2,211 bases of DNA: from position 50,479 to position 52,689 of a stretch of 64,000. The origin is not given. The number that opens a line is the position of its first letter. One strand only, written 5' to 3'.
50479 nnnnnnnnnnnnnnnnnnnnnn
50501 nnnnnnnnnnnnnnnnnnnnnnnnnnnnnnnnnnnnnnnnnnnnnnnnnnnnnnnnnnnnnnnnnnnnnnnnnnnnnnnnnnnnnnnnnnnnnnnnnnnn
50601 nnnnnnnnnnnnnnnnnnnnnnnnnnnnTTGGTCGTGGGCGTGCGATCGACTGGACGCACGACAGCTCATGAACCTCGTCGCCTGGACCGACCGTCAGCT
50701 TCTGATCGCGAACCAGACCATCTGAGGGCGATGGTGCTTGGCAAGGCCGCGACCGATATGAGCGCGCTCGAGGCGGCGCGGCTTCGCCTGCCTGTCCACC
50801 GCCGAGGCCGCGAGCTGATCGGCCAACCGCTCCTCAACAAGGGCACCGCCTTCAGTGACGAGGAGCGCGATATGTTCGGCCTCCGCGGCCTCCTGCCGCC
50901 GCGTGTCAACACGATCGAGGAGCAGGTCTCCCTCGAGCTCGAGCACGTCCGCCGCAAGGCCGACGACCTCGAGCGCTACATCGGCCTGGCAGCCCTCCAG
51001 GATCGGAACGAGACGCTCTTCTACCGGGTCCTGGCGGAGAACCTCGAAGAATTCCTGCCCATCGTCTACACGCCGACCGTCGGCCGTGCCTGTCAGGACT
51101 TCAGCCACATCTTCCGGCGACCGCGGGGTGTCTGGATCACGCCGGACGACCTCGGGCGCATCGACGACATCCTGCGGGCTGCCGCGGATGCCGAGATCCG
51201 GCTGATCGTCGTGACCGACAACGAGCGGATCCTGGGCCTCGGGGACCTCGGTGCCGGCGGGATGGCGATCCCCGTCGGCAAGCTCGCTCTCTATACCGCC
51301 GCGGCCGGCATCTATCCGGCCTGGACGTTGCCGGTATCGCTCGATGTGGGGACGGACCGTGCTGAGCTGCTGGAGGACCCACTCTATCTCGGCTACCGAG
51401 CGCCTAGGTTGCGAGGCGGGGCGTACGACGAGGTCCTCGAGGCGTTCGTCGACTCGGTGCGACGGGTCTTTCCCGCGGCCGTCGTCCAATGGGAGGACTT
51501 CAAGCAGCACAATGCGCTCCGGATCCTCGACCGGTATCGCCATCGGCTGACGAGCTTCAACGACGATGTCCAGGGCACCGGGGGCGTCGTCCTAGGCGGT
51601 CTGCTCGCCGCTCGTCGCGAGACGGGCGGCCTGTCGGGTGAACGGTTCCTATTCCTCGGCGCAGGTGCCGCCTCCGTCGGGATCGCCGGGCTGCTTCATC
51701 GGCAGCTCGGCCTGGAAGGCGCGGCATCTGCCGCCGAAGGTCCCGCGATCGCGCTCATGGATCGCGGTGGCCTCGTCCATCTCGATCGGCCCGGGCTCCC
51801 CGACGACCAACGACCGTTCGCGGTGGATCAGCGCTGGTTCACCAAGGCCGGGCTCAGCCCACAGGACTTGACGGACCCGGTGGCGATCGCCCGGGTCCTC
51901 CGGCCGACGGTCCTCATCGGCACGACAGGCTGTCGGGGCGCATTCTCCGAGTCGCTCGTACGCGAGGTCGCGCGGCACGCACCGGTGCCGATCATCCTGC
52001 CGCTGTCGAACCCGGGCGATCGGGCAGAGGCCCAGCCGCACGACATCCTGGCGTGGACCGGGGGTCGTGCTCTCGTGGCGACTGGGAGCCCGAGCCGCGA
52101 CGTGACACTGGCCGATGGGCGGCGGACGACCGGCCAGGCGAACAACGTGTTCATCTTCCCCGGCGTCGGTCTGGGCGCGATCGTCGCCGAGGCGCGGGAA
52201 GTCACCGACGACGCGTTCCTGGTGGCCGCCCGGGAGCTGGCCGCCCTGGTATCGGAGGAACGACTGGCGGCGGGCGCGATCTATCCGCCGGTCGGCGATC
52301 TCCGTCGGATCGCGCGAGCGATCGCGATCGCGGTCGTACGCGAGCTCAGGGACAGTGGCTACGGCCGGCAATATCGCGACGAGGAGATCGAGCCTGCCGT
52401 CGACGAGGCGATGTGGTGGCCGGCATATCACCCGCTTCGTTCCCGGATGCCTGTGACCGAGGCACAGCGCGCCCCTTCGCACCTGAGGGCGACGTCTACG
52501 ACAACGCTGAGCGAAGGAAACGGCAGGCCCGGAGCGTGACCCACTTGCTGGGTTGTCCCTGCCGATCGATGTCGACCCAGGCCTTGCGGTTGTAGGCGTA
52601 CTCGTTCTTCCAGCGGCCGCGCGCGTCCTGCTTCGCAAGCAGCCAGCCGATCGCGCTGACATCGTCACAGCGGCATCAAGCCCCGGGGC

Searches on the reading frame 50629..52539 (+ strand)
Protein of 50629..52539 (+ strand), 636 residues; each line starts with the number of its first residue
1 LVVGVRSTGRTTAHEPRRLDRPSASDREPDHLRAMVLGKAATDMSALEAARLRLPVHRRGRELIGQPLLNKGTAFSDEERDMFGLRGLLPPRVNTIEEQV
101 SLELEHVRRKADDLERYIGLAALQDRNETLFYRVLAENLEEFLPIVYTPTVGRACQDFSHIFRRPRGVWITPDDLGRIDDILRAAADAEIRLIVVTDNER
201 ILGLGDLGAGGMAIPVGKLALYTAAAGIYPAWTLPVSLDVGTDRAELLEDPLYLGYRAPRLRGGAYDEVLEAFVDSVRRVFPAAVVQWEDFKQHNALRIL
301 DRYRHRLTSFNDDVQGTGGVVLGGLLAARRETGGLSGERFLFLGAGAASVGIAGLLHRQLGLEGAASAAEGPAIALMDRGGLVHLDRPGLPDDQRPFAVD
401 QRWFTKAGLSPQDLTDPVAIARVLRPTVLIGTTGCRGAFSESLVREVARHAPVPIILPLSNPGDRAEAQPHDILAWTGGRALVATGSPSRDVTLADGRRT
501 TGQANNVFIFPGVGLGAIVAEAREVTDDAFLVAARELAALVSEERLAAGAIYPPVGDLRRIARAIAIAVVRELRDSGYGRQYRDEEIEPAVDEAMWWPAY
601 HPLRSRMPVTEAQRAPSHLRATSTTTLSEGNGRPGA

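Call 39: search_protein_families(library=pfam, proteins=[window:50629-52539:+], max_evalue=0.01)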
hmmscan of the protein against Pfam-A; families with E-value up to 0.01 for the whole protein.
window:50629-52539:+ (636 aa): 2 families
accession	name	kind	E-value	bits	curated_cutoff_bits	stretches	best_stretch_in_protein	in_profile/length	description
PF03949.21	Malic_M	-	6e-74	249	23.5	1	314-572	1-256/258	Malic enzyme, NAD binding domain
PF00390.24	malic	-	2.7e-70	236.3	23.1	1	124-304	1-182/182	Malic enzyme, N-terminal domain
